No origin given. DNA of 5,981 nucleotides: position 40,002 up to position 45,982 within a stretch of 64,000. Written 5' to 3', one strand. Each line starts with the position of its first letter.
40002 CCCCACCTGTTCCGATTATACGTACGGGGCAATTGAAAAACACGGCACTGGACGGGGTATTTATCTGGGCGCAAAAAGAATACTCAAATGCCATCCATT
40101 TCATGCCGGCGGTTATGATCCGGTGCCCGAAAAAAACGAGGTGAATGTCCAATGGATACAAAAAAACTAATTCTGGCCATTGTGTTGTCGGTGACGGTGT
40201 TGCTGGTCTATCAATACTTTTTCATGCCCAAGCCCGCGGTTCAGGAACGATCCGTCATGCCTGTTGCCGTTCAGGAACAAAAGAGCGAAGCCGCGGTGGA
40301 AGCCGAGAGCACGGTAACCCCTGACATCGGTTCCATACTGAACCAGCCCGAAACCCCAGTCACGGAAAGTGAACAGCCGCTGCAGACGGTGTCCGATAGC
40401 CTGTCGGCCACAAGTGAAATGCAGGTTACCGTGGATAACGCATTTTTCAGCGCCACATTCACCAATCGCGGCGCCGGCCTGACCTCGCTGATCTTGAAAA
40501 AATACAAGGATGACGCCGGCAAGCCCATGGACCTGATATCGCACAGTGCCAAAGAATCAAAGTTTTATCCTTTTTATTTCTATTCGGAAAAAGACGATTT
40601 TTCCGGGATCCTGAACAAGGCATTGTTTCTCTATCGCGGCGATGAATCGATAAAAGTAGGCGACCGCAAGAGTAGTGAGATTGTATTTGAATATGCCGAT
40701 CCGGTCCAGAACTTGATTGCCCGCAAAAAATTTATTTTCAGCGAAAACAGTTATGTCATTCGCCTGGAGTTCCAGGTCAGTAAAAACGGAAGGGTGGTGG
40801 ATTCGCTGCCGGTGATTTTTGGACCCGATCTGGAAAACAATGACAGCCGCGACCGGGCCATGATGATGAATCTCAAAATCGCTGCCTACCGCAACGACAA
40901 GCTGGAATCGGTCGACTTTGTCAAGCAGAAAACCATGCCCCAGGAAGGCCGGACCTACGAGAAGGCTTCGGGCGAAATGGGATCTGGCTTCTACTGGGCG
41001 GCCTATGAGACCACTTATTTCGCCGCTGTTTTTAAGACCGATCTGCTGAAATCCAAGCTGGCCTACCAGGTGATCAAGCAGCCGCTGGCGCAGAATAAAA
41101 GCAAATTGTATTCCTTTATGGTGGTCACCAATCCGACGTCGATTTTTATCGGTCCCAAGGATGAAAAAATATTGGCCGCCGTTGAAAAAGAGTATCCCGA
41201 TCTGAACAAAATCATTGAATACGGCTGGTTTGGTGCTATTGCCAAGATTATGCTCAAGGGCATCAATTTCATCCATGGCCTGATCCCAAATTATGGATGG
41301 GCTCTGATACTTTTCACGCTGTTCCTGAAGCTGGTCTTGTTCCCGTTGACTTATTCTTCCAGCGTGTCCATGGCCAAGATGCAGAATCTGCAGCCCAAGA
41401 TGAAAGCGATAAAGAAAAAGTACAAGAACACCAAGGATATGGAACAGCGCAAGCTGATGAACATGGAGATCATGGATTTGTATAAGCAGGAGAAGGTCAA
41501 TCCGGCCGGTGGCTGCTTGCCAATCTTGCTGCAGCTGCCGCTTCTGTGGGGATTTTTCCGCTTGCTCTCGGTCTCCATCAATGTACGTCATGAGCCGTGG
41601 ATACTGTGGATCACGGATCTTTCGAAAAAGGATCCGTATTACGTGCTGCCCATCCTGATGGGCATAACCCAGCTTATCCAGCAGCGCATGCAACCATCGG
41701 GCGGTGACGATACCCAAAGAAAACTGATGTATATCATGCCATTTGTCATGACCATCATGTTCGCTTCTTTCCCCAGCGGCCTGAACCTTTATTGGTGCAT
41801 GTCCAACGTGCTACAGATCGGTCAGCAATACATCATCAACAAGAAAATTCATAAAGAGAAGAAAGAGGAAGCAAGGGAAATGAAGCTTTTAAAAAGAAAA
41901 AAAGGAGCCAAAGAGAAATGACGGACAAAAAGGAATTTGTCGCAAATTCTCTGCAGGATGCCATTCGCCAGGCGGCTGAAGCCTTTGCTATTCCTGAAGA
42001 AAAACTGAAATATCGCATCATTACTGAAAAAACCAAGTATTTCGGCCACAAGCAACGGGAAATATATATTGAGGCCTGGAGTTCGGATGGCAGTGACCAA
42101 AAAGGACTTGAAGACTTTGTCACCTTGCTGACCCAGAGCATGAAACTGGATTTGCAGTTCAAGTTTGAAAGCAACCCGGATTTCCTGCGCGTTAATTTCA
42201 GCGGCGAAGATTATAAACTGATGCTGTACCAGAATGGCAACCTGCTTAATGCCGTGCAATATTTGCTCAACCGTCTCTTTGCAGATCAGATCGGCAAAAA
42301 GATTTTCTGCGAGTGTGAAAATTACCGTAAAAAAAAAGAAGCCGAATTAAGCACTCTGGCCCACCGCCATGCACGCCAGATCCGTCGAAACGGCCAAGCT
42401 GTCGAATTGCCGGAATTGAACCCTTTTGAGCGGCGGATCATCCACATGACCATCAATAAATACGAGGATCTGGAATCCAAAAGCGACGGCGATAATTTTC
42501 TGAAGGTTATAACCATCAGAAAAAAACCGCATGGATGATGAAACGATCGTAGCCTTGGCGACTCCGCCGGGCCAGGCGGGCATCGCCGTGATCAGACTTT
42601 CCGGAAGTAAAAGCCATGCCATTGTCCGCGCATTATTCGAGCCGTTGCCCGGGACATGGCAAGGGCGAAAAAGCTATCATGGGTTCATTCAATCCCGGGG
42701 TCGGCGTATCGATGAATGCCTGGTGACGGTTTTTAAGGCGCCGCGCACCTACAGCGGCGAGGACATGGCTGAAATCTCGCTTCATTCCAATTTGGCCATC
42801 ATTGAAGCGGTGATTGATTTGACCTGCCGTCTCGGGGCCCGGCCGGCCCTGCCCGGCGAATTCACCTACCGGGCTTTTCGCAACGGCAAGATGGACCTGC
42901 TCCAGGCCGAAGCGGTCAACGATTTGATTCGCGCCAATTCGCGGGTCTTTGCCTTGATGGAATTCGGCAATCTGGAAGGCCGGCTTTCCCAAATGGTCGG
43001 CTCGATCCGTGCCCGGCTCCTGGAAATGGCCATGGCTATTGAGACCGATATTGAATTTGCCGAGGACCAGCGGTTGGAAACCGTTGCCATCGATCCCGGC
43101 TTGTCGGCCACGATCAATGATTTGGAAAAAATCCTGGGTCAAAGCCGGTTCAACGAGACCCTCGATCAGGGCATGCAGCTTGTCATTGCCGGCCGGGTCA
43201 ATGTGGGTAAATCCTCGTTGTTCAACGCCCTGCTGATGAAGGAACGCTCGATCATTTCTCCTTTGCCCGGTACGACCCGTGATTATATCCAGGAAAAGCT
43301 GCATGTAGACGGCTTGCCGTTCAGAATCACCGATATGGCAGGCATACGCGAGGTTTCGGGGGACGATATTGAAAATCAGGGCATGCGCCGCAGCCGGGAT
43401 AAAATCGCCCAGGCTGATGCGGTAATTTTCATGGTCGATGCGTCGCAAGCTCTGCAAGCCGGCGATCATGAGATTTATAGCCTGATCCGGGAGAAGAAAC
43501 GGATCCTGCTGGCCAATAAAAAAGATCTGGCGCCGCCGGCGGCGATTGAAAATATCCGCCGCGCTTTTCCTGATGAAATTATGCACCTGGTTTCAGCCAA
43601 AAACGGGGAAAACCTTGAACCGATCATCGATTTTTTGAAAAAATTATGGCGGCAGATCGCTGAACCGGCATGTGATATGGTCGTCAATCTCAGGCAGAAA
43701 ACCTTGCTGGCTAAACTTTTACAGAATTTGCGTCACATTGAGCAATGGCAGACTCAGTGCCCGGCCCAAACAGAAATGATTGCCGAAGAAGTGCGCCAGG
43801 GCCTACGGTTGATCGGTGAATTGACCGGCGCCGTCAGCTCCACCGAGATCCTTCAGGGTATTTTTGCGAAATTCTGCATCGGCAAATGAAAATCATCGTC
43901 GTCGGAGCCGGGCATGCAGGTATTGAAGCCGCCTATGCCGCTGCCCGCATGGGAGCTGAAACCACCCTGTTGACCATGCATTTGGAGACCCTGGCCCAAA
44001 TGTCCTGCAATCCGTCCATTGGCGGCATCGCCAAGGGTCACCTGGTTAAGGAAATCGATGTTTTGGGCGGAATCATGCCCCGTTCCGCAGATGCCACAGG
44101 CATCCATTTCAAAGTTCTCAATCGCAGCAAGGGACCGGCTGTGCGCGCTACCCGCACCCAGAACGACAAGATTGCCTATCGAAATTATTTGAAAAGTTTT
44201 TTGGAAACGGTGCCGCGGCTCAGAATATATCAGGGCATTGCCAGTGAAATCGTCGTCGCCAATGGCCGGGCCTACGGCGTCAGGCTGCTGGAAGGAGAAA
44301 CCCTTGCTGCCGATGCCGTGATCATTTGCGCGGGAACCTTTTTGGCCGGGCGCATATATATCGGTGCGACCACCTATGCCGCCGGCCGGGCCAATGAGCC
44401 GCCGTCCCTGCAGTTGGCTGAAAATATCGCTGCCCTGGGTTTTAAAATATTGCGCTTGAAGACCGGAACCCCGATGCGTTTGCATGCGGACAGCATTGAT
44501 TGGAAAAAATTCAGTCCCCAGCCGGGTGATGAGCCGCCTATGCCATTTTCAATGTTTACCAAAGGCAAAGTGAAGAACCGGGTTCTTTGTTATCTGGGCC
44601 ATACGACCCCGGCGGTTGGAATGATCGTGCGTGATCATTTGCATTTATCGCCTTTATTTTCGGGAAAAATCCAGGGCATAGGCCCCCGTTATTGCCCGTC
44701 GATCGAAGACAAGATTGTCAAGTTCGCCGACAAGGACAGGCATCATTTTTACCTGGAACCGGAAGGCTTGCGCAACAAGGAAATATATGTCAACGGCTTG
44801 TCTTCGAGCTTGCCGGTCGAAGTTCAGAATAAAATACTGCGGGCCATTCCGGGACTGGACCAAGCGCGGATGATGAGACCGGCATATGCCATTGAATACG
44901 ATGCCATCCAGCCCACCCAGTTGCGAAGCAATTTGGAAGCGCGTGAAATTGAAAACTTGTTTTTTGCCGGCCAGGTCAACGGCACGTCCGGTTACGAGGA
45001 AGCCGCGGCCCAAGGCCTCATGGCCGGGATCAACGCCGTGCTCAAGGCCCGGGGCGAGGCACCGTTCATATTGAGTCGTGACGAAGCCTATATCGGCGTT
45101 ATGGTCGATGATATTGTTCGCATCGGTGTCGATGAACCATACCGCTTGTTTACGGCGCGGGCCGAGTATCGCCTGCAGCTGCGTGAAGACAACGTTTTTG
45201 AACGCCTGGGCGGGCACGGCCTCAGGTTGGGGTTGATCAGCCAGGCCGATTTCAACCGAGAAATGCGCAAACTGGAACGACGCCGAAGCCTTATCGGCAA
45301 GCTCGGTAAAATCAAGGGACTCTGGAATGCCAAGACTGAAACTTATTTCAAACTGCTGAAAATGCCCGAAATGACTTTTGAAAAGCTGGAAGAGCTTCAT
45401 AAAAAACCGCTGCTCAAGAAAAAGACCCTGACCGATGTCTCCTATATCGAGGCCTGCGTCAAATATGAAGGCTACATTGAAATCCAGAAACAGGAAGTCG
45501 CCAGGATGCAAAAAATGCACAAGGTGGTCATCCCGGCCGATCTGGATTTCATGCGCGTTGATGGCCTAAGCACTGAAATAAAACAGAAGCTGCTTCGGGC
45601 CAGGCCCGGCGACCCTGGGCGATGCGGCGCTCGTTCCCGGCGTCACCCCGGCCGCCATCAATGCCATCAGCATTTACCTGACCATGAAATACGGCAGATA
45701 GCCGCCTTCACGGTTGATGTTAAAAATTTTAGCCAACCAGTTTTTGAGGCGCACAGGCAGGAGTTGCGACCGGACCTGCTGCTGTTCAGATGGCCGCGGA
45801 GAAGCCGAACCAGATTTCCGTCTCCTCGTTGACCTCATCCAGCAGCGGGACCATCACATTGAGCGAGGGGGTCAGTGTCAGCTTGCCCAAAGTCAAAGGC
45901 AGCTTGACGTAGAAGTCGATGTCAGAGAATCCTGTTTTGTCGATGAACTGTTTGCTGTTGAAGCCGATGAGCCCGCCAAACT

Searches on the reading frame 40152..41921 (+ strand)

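Call 34: search_protein_families(library=pfam, proteins=[window:40152-41921:+], max_evalue=0.001)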
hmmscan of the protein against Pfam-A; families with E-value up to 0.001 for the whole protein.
window:40152-41921:+ (589 aa): 2 families
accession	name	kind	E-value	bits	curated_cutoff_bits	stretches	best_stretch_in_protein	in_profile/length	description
PF02096.25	60KD_IMP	-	1.7e-60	204.1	35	1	381-564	1-163/163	60Kd inner membrane protein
PF14849.12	YidC_periplas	-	6e-21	76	24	1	92-368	2-281/283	YidC periplasmic domain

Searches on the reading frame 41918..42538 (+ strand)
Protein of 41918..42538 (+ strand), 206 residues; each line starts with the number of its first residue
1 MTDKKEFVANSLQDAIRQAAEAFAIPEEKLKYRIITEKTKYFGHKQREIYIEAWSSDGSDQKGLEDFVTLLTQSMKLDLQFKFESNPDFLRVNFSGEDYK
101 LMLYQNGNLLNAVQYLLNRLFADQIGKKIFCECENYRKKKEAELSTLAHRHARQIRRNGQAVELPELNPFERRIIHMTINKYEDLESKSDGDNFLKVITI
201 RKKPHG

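Call 34: search_protein_families(library=pfam, proteins=[window:41918-42538:+], max_evalue=0.001)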
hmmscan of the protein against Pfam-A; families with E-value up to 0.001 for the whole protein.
window:41918-42538:+ (206 aa): 2 families
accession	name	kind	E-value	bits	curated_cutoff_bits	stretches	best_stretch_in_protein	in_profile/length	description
PF01424.28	R3H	-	1.4e-12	47.8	26.8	1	143-200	2-58/60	R3H domain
PF14804.11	Jag_N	-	2.8e-05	24.9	25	1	9-52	3-47/50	Jag N-terminus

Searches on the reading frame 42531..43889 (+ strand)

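Call 34: search_protein_families(library=pfam, proteins=[window:42531-43889:+], max_evalue=0.001)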
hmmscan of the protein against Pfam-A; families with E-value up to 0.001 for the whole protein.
window:42531-43889:+ (452 aa): 6 families
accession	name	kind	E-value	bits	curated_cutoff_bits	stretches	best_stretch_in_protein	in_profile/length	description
PF12631.12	MnmE_helical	-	4.3e-35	122.2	40.1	1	123-449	1-211/211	MnmE helical domain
PF10396.14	TrmE_N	-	9e-35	119.8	29.8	1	5-120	1-117/117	GTP-binding protein TrmE N-terminus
PF01926.29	MMR_HSR1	-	4.5e-26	91.6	21.9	1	217-330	2-113/113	50S ribosome-binding GTPase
PF02421.24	FeoB_N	-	4.1e-08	33.3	27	1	216-307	2-91/156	Ferrous iron transport protein B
PF00009.33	GTP_EFTU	-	6.5e-05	23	26.5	0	292-369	90-182/188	Elongation factor Tu GTP binding domain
PF00025.27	Arf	-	0.0002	21.3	22.3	1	212-343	12-137/174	ADP-ribosylation factor family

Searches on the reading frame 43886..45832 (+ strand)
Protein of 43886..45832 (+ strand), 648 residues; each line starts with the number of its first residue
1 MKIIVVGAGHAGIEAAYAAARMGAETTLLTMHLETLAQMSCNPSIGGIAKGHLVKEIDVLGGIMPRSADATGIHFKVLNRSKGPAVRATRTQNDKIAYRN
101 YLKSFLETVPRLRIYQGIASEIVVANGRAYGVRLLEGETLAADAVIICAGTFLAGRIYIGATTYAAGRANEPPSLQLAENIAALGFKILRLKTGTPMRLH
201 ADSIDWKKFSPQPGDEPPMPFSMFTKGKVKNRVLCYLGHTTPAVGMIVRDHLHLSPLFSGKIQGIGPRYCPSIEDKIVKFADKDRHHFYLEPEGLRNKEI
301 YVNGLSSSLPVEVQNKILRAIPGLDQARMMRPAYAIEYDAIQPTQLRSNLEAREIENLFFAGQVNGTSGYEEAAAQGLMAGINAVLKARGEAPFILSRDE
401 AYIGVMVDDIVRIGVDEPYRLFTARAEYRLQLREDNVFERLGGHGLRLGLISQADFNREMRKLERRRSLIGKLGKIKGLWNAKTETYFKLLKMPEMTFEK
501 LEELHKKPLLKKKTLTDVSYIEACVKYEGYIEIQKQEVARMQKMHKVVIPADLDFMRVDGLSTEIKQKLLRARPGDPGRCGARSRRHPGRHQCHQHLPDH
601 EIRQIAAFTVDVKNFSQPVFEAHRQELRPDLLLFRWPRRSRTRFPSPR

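Call 34: search_protein_families(library=pfam, proteins=[window:43886-45832:+], max_evalue=0.001)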
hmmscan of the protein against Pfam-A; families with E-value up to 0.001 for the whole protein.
window:43886-45832:+ (648 aa): 8 families
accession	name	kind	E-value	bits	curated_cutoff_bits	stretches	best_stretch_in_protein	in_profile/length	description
PF01134.28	GIDA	-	2.5e-156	521.1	22.1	1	2-391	1-390/391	Glucose inhibited division protein A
PF13932.14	SAM_GIDA_C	-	7.7e-09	35.7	27.1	1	539-574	1-36/57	tRNA modifying enzyme MnmG/GidA C-terminal helical bundle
PF12831.13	FAD_oxidored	-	4.2e-06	26.8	27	1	3-143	2-138/416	FAD dependent oxidoreductase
PF07992.20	Pyr_redox_2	-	6.8e-06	26.1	26.1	1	2-150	2-108/291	Pyridine nucleotide-disulphide oxidoreductase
PF21680.2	GIDA_C_1st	-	1.8e-05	25.8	24.7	1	485-535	48-96/96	tRNA modifying enzyme MnmG/GidA C-terminal helical domain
PF00070.33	Pyr_redox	-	2.9e-05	24.9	22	1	2-56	1-53/82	Pyridine nucleotide-disulphide oxidoreductase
PF01266.30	DAO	-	5.1e-05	23.4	27.9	0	2-32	1-31/353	FAD dependent oxidoreductase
PF01262.27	AlaDh_PNT_C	-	5.3e-05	23.2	23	1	2-39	30-67/214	Alanine dehydrogenase/PNT, C-terminal domain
